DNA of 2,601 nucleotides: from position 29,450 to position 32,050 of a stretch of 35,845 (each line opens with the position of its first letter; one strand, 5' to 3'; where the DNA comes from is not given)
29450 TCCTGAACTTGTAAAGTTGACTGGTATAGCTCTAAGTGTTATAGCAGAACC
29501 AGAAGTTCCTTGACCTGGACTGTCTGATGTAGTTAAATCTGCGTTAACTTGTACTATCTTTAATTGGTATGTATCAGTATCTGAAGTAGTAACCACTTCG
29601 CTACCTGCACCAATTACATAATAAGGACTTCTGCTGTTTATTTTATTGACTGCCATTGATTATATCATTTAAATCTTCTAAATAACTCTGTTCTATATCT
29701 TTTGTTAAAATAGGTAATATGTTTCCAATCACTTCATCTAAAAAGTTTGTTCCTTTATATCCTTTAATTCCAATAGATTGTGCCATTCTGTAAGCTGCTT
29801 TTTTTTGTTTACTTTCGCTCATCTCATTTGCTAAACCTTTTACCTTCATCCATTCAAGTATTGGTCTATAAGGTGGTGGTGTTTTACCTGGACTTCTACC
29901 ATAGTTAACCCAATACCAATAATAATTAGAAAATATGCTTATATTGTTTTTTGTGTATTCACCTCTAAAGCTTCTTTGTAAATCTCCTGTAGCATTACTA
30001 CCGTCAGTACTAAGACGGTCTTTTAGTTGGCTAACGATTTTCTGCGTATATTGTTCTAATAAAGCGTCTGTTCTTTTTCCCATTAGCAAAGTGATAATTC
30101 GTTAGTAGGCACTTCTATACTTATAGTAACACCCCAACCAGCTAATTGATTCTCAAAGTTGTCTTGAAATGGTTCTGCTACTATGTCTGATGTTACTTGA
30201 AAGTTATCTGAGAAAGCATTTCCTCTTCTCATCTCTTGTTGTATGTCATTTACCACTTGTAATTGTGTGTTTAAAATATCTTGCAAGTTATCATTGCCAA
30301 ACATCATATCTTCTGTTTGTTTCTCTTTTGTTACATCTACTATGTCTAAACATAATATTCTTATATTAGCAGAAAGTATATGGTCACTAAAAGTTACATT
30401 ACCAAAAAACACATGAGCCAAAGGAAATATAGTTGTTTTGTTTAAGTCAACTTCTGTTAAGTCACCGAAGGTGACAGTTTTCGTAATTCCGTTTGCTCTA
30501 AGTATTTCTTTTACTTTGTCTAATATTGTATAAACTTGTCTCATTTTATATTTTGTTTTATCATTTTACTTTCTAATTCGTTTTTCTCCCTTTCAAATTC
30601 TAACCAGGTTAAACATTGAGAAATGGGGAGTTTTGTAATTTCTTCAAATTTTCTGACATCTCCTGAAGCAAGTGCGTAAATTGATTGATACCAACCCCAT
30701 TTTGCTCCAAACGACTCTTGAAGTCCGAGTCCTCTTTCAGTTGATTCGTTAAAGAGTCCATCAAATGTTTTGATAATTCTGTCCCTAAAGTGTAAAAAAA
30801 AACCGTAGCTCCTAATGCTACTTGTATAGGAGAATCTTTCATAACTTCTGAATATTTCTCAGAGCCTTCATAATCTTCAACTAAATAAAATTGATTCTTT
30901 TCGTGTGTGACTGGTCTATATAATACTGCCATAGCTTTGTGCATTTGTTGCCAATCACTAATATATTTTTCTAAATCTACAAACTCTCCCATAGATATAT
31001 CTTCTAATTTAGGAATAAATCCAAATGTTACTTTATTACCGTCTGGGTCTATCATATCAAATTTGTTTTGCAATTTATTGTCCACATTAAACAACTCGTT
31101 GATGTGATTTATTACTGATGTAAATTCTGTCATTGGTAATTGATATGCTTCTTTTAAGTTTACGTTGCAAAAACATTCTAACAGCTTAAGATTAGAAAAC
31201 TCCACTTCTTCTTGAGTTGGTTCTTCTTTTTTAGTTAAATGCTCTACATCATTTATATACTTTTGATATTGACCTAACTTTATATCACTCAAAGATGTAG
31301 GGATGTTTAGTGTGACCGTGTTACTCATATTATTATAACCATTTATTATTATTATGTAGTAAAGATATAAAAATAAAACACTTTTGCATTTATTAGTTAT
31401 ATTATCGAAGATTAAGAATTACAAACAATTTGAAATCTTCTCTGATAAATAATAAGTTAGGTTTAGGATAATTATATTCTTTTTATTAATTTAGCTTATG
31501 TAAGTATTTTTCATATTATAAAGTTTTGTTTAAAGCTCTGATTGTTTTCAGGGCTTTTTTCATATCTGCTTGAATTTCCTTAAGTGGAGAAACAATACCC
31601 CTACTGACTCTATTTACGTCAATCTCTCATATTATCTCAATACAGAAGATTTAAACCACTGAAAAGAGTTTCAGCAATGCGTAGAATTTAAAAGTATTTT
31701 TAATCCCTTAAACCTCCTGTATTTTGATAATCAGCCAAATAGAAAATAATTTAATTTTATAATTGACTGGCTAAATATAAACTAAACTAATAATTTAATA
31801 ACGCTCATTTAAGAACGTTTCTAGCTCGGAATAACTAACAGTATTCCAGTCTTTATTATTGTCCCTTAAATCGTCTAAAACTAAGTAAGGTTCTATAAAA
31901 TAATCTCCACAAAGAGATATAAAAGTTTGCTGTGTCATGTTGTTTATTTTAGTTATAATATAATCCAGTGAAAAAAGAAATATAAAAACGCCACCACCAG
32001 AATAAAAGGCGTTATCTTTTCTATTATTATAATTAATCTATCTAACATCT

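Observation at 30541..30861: U9 slippery run with a 105-codon start-less open -1 frame: candidate programmed -1 frameshift (or a homopolymer error)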

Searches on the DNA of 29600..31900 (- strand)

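Call 9: search_dna_similar(query=window:29600-31400:-, collection=phages, mode=distant, max_rows=30)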
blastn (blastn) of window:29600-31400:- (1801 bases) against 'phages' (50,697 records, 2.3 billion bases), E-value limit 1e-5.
No match.

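Call 83: search_rna_families(source=window, start=30300, end=31900, threshold=evalue, max_evalue=1)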
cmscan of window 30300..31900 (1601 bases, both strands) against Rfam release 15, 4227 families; matches with E-value up to 1: 0.
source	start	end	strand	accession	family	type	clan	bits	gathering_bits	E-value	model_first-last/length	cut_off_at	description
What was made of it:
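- On Programmed -1 ribosomal frameshift site: Rfam gives no match (call 83).
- Tried and rejected: Rfam over 30300-31900 found nothing (call 83).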

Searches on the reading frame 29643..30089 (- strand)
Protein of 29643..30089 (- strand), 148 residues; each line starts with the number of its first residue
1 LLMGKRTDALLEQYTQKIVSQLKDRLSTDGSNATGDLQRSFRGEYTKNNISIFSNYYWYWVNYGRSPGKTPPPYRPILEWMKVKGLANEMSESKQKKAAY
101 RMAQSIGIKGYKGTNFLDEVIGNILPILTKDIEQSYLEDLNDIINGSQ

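Call 7: search_protein_families(library=phrogs, proteins=[window:29643-30089:-], max_evalue=0.01)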
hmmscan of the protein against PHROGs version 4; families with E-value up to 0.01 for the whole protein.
window:29643-30089:- (148 aa): 2 families
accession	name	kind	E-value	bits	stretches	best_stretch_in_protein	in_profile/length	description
phrog_21534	-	unknown function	0.0016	19.6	1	48-110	35-94/149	-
phrog_5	-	connector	0.0099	16.7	0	9-146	117-215/239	tail completion or Neck1 protein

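Call 8: search_protein_families(library=pfam, proteins=[window:29643-30089:-], max_evalue=0.01)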
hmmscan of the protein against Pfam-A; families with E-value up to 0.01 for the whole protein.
window:29643-30089:- (148 aa): 0 families

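Call 63: search_protein_families(library=ncbifam, proteins=[window:29643-30089:-], max_evalue=1)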
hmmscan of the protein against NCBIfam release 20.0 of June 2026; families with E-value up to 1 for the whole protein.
window:29643-30089:- (148 aa): 1 family
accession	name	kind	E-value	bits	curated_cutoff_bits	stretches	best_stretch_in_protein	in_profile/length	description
NF047737.1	antiphage_MADS1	equivalog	0.0061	16.8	80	1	79-117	2-38/49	methylation-associated defense system helix-turn-helix domain-containing protein MAD1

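Call 64: search_protein_families(library=pfam, proteins=[window:29643-30089:-], max_evalue=5)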
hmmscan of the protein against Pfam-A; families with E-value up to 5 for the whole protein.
window:29643-30089:- (148 aa): 2 families
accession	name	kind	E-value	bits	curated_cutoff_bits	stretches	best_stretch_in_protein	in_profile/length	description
PF04748.18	Polysacc_deac_2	-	0.15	11.6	27.5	1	70-119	105-154/212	Divergent polysaccharide deacetylase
PF16725.10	Nucleolin_bd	-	0.16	12.3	27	1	5-54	6-54/70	Nucleolin binding domain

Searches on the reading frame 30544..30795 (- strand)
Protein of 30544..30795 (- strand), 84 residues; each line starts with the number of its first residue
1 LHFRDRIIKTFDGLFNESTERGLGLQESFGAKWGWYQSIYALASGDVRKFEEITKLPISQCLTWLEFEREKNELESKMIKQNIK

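Call 53: search_protein_families(library=phrogs, proteins=[window:30544-30795:-], max_evalue=1)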
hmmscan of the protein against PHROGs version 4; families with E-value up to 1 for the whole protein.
seq(84 aa): 1 family
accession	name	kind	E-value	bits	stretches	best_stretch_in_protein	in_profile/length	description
phrog_38404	-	unknown function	0.0064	17.4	1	27-68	2-44/55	-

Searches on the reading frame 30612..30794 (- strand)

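Call 53: search_protein_families(library=phrogs, proteins=[window:30612-30794:-], max_evalue=1)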
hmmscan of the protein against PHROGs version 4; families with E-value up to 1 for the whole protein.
seq(61 aa): 3 families
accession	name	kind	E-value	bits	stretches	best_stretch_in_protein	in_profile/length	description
phrog_18544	-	unknown function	0.083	14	1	10-43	40-70/70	-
phrog_28204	-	unknown function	0.11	13.9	1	7-55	11-60/95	-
phrog_38696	-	unknown function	0.16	11.2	1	15-58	536-579/761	-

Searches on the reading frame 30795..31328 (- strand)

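Call 53: search_protein_families(library=phrogs, proteins=[window:30795-31328:-], max_evalue=1)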
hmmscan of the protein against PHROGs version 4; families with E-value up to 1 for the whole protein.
seq(178 aa): 4 families
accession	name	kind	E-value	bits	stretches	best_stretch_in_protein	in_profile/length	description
phrog_32199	-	unknown function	1.7e-13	52.1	1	6-169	2-141/175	-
phrog_2141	-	unknown function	0.02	15.5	1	29-140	93-205/318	-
phrog_12604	-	unknown function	0.18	13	1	52-93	31-72/91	-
phrog_8544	-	unknown function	0.21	13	1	68-87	5-25/79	-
